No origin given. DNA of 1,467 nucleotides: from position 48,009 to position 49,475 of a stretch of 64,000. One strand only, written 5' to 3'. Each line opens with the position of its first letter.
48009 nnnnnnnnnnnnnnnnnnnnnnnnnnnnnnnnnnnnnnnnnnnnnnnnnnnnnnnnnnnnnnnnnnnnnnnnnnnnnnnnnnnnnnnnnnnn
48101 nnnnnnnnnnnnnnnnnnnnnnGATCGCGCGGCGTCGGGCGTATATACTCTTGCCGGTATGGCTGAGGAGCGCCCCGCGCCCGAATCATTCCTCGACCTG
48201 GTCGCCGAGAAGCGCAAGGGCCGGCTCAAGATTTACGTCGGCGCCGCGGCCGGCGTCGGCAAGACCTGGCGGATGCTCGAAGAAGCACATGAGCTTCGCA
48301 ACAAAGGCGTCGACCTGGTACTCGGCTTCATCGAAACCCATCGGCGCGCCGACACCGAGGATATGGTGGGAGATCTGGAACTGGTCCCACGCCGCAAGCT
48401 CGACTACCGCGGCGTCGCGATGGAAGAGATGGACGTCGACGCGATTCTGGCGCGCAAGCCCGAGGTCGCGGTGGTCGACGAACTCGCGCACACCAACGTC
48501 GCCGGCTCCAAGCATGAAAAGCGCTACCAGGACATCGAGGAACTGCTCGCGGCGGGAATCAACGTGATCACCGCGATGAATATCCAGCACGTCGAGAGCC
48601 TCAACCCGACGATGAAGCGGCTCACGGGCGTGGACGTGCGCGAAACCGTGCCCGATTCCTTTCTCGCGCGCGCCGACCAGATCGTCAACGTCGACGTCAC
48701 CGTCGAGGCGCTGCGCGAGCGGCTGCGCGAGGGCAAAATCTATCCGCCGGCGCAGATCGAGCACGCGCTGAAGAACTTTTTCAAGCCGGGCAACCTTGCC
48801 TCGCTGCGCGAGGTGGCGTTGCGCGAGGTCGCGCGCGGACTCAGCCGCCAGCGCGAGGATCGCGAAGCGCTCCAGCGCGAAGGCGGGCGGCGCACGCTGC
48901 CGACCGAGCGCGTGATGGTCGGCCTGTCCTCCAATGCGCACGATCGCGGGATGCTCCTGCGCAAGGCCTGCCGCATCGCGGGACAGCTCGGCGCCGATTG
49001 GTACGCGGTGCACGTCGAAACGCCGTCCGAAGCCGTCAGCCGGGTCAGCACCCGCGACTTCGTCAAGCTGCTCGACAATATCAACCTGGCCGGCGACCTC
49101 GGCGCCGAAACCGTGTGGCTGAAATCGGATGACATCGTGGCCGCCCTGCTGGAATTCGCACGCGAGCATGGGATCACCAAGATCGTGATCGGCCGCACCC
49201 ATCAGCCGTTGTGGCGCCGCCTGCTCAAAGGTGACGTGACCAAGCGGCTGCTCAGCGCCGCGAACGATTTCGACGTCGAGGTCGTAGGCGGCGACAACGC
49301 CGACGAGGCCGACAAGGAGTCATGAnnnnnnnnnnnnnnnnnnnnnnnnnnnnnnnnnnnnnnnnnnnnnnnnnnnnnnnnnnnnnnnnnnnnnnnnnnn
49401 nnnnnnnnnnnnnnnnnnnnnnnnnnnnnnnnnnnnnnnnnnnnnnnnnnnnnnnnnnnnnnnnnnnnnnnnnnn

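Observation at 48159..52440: Kdp K+ pump wired to a non-canonical regulatory module: split KdpD sensor, generic kinase and sigma54-dependent regulator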

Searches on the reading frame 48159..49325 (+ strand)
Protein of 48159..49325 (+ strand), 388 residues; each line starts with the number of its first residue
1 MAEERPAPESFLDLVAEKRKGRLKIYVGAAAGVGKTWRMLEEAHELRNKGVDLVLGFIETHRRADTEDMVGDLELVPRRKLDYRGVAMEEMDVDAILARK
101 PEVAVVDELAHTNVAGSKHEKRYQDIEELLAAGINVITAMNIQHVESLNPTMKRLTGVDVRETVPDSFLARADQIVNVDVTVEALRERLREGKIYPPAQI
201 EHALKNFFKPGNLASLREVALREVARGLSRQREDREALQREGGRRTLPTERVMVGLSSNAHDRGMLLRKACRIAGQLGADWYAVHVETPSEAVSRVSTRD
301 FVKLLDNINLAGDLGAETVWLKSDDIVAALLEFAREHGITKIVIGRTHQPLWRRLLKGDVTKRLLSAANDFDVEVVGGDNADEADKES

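Call 3: search_protein_families(library=pfam, proteins=[window:48159-49325:+])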
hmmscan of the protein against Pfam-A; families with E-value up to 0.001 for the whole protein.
window:48159-49325:+ (388 aa): 2 families
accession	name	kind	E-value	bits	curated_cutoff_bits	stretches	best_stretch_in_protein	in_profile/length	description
PF02702.23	KdpD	-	4.5e-94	314.2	26.1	1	20-226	2-208/210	Osmosensitive K+ channel His kinase sensor domain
PF00582.32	Usp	-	1.6e-07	32.4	24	1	250-368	3-133/141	Universal stress protein family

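Call 4: search_protein_families(library=ncbifam, proteins=[window:48159-49325:+])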
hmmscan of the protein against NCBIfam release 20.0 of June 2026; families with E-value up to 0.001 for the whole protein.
window:48159-49325:+ (388 aa): 3 families
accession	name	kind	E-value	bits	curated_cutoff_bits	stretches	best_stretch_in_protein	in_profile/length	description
NF038185.1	KdpD_non_kinase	exception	1.3e-112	376.7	550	1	5-377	3-371/373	KdpD-like non-kinase potassium sensor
NF007793.0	PRK10490.1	equivalog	8.6e-108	361.5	1123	1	3-383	5-379/895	two-component system sensor histidine kinase KdpD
NF038402.1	TroA_like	subfamily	0.00023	20.8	30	1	90-176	33-118/219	helical backbone metal receptor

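Call 33: find_homologous_proteins(query=window:48159-49325:+, max_evalue=1e-20)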
Query window:48159-49325:+ (388 aa): 7999 proteins with E <= 1e-20 among 8000 candidates; the best 120 are listed.
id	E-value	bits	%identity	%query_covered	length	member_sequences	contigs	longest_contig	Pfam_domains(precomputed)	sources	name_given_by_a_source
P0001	1.0e-230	783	91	100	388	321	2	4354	PF02702.24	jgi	jgi:two-component system, OmpR family, sensor histidine kinase KdpD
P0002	8.3e-225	764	89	100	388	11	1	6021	PF02702.24,PF00582.33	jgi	jgi:two-component system, OmpR family, sensor histidine kinase KdpD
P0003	9.8e-225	764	89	100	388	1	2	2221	PF02702.24,PF00582.33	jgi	jgi:two-component system sensor histidine kinase KdpD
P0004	1.1e-224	763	89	100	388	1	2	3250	PF02702.24,PF00582.33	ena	-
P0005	1.4e-224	763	89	100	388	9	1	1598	PF02702.24,PF00582.33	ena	-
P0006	2.3e-224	762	89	100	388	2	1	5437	PF02702.24,PF00582.33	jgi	jgi:two-component system sensor histidine kinase KdpD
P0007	3.1e-224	762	90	99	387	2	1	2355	PF02702.24,PF00582.33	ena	-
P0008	8.6e-224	760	89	100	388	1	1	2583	PF02702.24,PF00582.33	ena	-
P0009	1.1e-223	760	89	100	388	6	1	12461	PF02702.24,PF00582.33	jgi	jgi:two-component system sensor histidine kinase KdpD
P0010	1.7e-223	759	89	100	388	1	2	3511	PF02702.24,PF00582.33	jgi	jgi:two-component system sensor histidine kinase KdpD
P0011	2.6e-223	759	89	100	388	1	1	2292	PF02702.24,PF00582.33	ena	-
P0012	3.1e-223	759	89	100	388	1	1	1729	PF02702.24,PF00582.33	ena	-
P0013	6.5e-223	758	88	100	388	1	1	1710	PF02702.24,PF00582.33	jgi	jgi:two-component system, OmpR family, sensor histidine kinase KdpD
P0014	2.0e-222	756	89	100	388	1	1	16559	PF02702.24,PF00582.33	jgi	jgi:two-component system sensor histidine kinase KdpD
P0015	3.0e-222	755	90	99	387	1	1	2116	PF02702.24,PF00582.33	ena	-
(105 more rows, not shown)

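Call 35: search_dna_similar(query=window:48159-49325:+, collection=plasmids, mode=protein, max_rows=60, rows=spread)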
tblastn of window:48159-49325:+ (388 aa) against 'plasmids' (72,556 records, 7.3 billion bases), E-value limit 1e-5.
Records with a match: 442; places in all: 458; records where one place covers at least 80% of the query: 439.
Best place of each record, by identity: <60% 442.
By first word of the organism name: Rhizobium 141; Sinorhizobium 76; Lactiplantibacillus 32; Deinococcus 22; Acetobacter 19; Azospirillum 11; Shinella 10; Paracoccus 10; Escherichia 8; Klebsiella 7; and 59 more.
By predicted mobility (MOB-suite, as given by PLSDB): non-mobilizable 212; mobilizable 119; conjugative 111.
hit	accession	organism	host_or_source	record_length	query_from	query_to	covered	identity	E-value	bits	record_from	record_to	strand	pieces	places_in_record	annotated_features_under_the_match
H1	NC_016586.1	Azospirillum lipoferum 4B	-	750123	4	380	97%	45.6%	1e-91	308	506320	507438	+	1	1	sensor histidine kinase KdpD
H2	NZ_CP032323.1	Azospirillum argentinense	soil sample,Agricultural field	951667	2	383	98%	44.0%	6e-84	286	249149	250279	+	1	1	sensor histidine kinase KdpD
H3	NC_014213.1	Allomeiothermus silvanus DSM 9946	hot spring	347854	6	376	96%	45.1%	4e-92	309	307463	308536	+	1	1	sensor histidine kinase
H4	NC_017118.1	Acetobacter pasteurianus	-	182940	5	387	99%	43.2%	3e-75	260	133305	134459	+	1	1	sensor histidine kinase KdpD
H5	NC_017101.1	Acetobacter pasteurianus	-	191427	5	387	99%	43.2%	3e-75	260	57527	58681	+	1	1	sensor histidine kinase KdpD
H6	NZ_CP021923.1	Acetobacter pasteurianus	cell culture,food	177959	5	387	99%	43.2%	4e-75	260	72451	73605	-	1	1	DUF4118 domain-containing protein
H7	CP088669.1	Escherichia coli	Homo sapiens,blood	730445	5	379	97%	44.0%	8e-86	291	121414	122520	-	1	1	kdpD: two-component system sensor histidine kinase KdpD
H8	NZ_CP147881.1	Roseomonas mucosa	cell culture,Styx glacier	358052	5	379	97%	43.8%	4e-81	278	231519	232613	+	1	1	sensor histidine kinase KdpD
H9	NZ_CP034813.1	Paracoccus sp. Arc7-R13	-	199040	1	377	97%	43.3%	3e-78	269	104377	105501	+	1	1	sensor histidine kinase KdpD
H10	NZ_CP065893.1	Paracoccus marcusii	Cancer pagurus,whole ...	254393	1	377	97%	42.9%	3e-79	272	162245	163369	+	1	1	sensor histidine kinase KdpD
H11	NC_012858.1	Rhizobium leguminosarum bv. trifolii WSM1325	-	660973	5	382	97%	42.6%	1e-82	282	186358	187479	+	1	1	sensor histidine kinase KdpD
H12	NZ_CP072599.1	Duffyella gerundensis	Prunus dulcis,Inner leaf tissues of ...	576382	5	381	97%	42.5%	3e-80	275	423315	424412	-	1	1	kdpD: two-component system sensor histidine kinase KdpD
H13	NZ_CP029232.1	Sinorhizobium fredii CCBAU 45436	Glycine max,cell culture,plant root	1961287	3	378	97%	42.3%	6e-87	294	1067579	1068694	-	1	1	record has no annotation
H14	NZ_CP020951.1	Rhizobium sp. CIAT894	-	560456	5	382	97%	42.0%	4e-82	281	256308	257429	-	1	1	sensor histidine kinase KdpD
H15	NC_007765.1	Rhizobium etli CFN 42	-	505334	5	382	97%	42.0%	3e-81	278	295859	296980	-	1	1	sensor histidine kinase KdpD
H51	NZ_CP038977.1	Deinococcus radiodurans R1 = ATCC 13939 = DSM 20539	cell culture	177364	17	379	94%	38.2%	2e-67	238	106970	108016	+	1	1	universal stress protein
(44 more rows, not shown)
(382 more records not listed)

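Call 41: get_annotated_region(hit=H7, flank=6000)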
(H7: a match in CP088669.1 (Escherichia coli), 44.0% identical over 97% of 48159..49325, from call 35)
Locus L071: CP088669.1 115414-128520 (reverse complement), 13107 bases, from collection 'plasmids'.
description: Escherichia coli strain C16EC0292 plasmid pC16EC0292-1, complete sequence
organism: Escherichia coli (NCBI taxid 562)
taxonomy: Bacteria; Pseudomonadota; Gammaproteobacteria; Enterobacterales; Enterobacteriaceae; Escherichia; Escherichia coli
host: -; source: Homo sapiens,blood; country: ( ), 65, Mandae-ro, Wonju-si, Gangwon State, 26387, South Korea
typing (MOB-suite, as given by PLSDB): non-mobilizable
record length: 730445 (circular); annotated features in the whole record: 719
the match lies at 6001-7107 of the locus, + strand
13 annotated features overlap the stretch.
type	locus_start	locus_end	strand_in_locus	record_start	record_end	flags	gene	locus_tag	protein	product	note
CDS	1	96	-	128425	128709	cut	-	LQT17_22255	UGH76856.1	hypothetical protein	-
CDS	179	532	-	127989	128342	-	-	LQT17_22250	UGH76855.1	SMI1/KNR4 family protein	-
CDS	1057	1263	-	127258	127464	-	ybfA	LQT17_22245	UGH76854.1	YbfA family protein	-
CDS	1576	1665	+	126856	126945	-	kdpF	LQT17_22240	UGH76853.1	K(+)-transporting ATPase subunit F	-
CDS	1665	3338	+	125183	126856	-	kdpA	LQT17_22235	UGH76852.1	potassium-transporting ATPase subunit KdpA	-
CDS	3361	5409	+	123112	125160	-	kdpB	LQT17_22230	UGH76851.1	potassium-transporting ATPase subunit KdpB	-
CDS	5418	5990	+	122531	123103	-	kdpC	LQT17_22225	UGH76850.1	K(+)-transporting ATPase subunit C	-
CDS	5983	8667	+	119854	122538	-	kdpD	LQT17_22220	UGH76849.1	two-component system sensor histidine kinase KdpD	-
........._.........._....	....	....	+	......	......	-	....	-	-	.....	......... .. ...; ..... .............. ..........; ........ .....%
CDS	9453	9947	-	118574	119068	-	-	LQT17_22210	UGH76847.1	hypothetical protein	-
CDS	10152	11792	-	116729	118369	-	pgm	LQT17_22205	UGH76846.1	phosphoglucomutase (alpha-D-glucose-1,6-bisphosphate-dependent)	-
CDS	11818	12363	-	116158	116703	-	seqA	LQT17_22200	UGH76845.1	replication initiation negative regulator SeqA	-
CDS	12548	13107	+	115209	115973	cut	ybfF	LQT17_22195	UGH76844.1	esterase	-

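Call 42: get_annotated_region(hit=H51, flank=7000)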
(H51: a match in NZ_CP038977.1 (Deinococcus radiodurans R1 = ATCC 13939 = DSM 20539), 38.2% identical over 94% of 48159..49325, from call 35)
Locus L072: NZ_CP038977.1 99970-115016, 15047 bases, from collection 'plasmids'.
description: Deinococcus radiodurans R1 = ATCC 13939 = DSM 20539 strain ATCC 13939 substr. S1 plasmid pMPI, complete sequence
organism: Deinococcus radiodurans R1 = ATCC 13939 = DSM 20539 (NCBI taxid 243230)
taxonomy: Bacteria; Deinococcota; Deinococci; Deinococcales; Deinococcaceae; Deinococcus; Deinococcus radiodurans; Deinococcus radiodurans R1 = ATCC 13939 = DSM 20539
host: -; source: cell culture; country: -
typing (MOB-suite, as given by PLSDB): mobilizable; relaxase MOBP
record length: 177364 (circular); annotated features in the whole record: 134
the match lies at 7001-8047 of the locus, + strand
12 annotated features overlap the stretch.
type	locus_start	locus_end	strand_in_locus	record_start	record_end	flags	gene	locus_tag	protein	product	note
CDS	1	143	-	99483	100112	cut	-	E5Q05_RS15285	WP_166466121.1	response regulator transcription factor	GO:0000160 - phosphorelay signal transduction system [Evidence IEA]; GO:0006355 - regulation of DNA-templated ...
CDS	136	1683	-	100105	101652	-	-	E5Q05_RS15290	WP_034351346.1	HAMP domain-containing sensor histidine kinase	GO:0007165 - signal transduction [Evidence IEA]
CDS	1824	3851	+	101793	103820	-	kdpB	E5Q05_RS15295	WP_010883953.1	potassium-transporting ATPase subunit KdpB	GO:0006813 - potassium ion transport [Evidence IEA]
CDS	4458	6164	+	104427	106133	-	kdpA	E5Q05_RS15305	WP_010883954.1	potassium-transporting ATPase subunit KdpA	GO:0006813 - potassium ion transport [Evidence IEA]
CDS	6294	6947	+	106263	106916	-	kdpC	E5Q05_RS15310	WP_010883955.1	potassium-transporting ATPase subunit KdpC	GO:0006813 - potassium ion transport [Evidence IEA]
CDS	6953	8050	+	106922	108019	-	-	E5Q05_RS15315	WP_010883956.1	universal stress protein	-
CDS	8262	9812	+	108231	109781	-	-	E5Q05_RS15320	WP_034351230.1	hypothetical protein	-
CDS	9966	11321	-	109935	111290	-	radR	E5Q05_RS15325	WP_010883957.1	two-component system response regulator RadR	-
CDS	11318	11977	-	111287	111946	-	radS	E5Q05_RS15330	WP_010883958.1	two-component system sensor histidine kinase RadS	-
CDS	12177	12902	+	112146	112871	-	-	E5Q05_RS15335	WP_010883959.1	Dps family protein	-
CDS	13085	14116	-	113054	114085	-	-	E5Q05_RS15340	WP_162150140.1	GGDEF domain-containing protein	-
CDS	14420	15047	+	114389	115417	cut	-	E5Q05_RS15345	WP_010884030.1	RNA ligase (ATP)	-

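Call 43: get_annotated_region(hit=H3, flank=7000)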
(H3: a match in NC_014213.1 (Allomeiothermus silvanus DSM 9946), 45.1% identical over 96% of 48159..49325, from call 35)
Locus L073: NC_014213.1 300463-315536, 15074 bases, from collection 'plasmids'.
description: Allomeiothermus silvanus DSM 9946 plasmid pMESIL01, complete sequence
organism: Allomeiothermus silvanus DSM 9946 (NCBI taxid 526227)
taxonomy: Bacteria; Deinococcota; Deinococci; Thermales; Thermaceae; Allomeiothermus; Allomeiothermus silvanus; Allomeiothermus silvanus DSM 9946
host: -; source: hot spring; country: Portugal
typing (MOB-suite, as given by PLSDB): non-mobilizable; replicon rep_cluster_1013
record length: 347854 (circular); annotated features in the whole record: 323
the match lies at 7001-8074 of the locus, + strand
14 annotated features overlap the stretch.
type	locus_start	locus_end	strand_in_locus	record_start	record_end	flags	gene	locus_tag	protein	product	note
CDS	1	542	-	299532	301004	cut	-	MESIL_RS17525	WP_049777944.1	HAMP domain-containing sensor histidine kinase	GO:0007165 - signal transduction [Evidence IEA]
CDS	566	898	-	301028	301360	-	-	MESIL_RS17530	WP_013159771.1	hypothetical protein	-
CDS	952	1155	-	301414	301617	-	-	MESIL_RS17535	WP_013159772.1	hypothetical protein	-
CDS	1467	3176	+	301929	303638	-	kdpA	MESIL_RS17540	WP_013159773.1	potassium-transporting ATPase subunit KdpA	GO:0006813 - potassium ion transport [Evidence IEA]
CDS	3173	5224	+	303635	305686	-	kdpB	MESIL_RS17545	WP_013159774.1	potassium-transporting ATPase subunit KdpB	GO:0006813 - potassium ion transport [Evidence IEA]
CDS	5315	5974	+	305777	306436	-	-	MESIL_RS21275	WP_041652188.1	transposase family protein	-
CDS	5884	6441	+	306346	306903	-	-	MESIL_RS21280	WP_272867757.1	DDE transposase family protein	-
CDS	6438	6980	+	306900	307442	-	kdpC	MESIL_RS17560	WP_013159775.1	potassium-transporting ATPase subunit KdpC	GO:0006813 - potassium ion transport [Evidence IEA]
CDS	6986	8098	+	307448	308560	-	-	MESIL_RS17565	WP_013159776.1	sensor histidine kinase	-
CDS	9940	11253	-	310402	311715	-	-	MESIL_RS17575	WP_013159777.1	nitrate/sulfonate/bicarbonate ABC transporter ATP-binding protein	-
CDS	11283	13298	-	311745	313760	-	-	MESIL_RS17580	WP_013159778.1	ABC transporter permease subunit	GO:0055085 - transmembrane transport [Evidence IEA]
CDS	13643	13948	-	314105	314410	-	-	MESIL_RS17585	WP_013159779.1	helix-hairpin-helix domain-containing protein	-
CDS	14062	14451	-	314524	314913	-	-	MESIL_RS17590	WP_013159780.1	single-stranded DNA-binding protein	-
CDS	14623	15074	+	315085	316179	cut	-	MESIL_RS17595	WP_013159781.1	integrase core domain-containing protein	GO:0015074 - DNA integration [Evidence IEA]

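Call 45: search_protein_representatives(protein=window:48159-49325:+)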
Query: 388 residues. Proteins with E-value up to 0.001 (for the whole library): 10119; up to 1e-10: 6359; up to 1e-30: 2480. The best 150 are listed.
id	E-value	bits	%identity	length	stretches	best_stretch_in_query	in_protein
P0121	2.4e-153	527.0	45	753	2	19-378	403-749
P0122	6.5e-150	515.7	62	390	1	3-382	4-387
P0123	1.7e-141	487.9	42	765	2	9-377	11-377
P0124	5.3e-138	476.5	40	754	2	20-377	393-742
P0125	6.9e-131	453.1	40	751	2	21-377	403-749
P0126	1.2e-129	449.0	39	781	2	15-383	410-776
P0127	1.8e-126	438.5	39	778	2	13-377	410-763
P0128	2.5e-123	428.2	39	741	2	19-378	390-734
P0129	9.3e-122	423.0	43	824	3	17-235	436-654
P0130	1.4e-118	412.6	53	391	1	4-379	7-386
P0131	1.0e-117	409.8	38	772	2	18-377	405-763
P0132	8.5e-117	406.7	41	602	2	15-209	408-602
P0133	4.7e-112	391.1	51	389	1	2-384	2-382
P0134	2.2e-111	388.9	38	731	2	16-377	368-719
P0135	8.7e-110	383.6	51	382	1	4-373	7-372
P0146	6.1e-103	361.1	53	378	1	9-376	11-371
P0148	1.8e-101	356.3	50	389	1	8-380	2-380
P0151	1.1e-98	347.1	50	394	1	8-376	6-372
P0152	3.2e-98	345.6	45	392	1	3-379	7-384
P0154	8.7e-98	344.2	44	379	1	6-374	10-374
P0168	6.7e-93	328.1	46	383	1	4-375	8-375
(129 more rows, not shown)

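Call 46: list_cluster_members(proteins=[P0122, P0130, P0133, P0135, P0146, P0148, P0151, P0152, P0154, P0168])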
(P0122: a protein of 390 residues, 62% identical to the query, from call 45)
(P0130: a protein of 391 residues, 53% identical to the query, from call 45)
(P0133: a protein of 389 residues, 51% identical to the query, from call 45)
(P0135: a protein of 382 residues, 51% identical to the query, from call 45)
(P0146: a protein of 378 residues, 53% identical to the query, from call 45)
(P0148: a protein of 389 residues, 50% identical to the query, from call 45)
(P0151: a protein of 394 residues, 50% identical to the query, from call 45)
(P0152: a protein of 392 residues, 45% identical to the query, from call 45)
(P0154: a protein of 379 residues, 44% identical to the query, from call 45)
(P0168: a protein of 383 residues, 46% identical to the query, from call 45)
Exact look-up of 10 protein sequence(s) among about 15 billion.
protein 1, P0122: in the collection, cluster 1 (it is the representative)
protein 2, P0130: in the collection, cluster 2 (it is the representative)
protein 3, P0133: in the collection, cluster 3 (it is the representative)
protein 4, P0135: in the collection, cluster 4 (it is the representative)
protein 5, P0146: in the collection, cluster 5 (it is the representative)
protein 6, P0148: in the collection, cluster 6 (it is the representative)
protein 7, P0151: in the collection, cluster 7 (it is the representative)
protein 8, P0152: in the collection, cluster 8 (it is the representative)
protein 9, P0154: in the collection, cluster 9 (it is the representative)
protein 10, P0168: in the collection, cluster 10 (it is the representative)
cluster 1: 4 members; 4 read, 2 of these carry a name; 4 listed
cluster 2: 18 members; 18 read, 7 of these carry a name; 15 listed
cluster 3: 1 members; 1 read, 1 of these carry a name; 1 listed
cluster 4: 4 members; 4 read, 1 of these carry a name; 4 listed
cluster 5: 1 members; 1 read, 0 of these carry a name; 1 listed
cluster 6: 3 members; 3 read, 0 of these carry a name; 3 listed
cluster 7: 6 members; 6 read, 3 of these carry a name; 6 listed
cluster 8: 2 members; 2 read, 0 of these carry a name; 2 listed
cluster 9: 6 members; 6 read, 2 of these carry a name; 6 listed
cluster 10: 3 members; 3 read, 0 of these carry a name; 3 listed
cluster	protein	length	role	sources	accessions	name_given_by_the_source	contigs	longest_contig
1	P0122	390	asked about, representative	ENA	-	-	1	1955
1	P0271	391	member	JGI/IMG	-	two-component system sensor histidine kinase KdpD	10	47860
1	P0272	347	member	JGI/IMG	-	two-component system sensor histidine kinase KdpD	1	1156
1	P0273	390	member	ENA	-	-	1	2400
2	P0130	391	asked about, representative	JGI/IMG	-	-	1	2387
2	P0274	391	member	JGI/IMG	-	two-component system sensor histidine kinase KdpD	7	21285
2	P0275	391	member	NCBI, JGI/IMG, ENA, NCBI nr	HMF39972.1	MAG TPA: universal stress protein [Polyangia bacterium] | universal stress protein [Polyangia bacterium]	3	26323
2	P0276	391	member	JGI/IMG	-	two-component system sensor histidine kinase KdpD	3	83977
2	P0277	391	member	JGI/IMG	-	two-component system sensor histidine kinase KdpD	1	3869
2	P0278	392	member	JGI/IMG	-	two-component system sensor histidine kinase KdpD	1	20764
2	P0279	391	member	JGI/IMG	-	two-component system sensor histidine kinase KdpD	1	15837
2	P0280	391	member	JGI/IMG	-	two-component system sensor histidine kinase KdpD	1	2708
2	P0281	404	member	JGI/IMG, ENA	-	-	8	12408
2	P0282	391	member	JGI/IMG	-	-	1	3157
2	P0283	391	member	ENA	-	-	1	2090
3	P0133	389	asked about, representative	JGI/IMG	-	two-component system sensor histidine kinase KdpD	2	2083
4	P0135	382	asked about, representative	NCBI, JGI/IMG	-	two-component system sensor histidine kinase KdpD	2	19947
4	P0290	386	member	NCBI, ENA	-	-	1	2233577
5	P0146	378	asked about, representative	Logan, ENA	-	-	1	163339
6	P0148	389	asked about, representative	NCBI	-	-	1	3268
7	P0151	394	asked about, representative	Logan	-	-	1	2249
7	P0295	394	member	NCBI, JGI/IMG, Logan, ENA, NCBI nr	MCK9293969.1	MAG: sensor histidine kinase KdpD [Desulfobulbaceae bacterium] | sensor histidine kinase KdpD [Desulfobulbaceae bacterium]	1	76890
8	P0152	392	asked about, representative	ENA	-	-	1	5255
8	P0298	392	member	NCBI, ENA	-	-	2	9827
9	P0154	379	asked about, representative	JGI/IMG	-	-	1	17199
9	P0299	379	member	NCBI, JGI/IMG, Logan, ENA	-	two-component system sensor histidine kinase KdpD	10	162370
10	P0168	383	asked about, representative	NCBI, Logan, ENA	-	-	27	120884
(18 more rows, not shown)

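Call 47: find_encoding_contigs(protein=P0275, flank=9000, max_places=2)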
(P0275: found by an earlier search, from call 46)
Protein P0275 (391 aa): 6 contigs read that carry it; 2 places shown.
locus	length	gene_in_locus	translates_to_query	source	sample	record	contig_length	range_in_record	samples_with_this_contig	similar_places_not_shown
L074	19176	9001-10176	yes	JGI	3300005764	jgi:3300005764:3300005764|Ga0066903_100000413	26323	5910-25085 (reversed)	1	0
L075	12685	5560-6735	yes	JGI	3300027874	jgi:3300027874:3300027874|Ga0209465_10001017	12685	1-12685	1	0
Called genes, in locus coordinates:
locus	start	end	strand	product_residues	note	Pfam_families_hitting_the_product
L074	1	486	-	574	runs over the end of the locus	?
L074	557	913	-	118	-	-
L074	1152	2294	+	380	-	-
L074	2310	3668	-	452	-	PF00072:Response_reg, PF00158:Sigma54_activat, PF01078:Mg_chelatase (faint), PF14532:Sigma54_activ_2, PF00004:AAA, PF07728:AAA_5, PF25601:AAA_lid_14, PF02954:HTH_8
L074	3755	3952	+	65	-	-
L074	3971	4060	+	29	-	PF09604:Potass_KdpF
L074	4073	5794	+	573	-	PF03814:KdpA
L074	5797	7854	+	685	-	PF00122:E1-E2_ATPase, PF00702:Hydrolase, PF08282:Hydrolase_3 (faint)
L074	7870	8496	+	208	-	PF02669:KdpC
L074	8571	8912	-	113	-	-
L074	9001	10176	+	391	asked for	PF02702:KdpD, PF00582:Usp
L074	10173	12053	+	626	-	PF00672:HAMP, PF00512:HisKA, PF13581:HATPase_c_2 (faint), PF02518:HATPase_c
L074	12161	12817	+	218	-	-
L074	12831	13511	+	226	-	-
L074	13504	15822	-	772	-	PF12891:Glyco_hydro_44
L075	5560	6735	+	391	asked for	PF02702:KdpD, PF00582:Usp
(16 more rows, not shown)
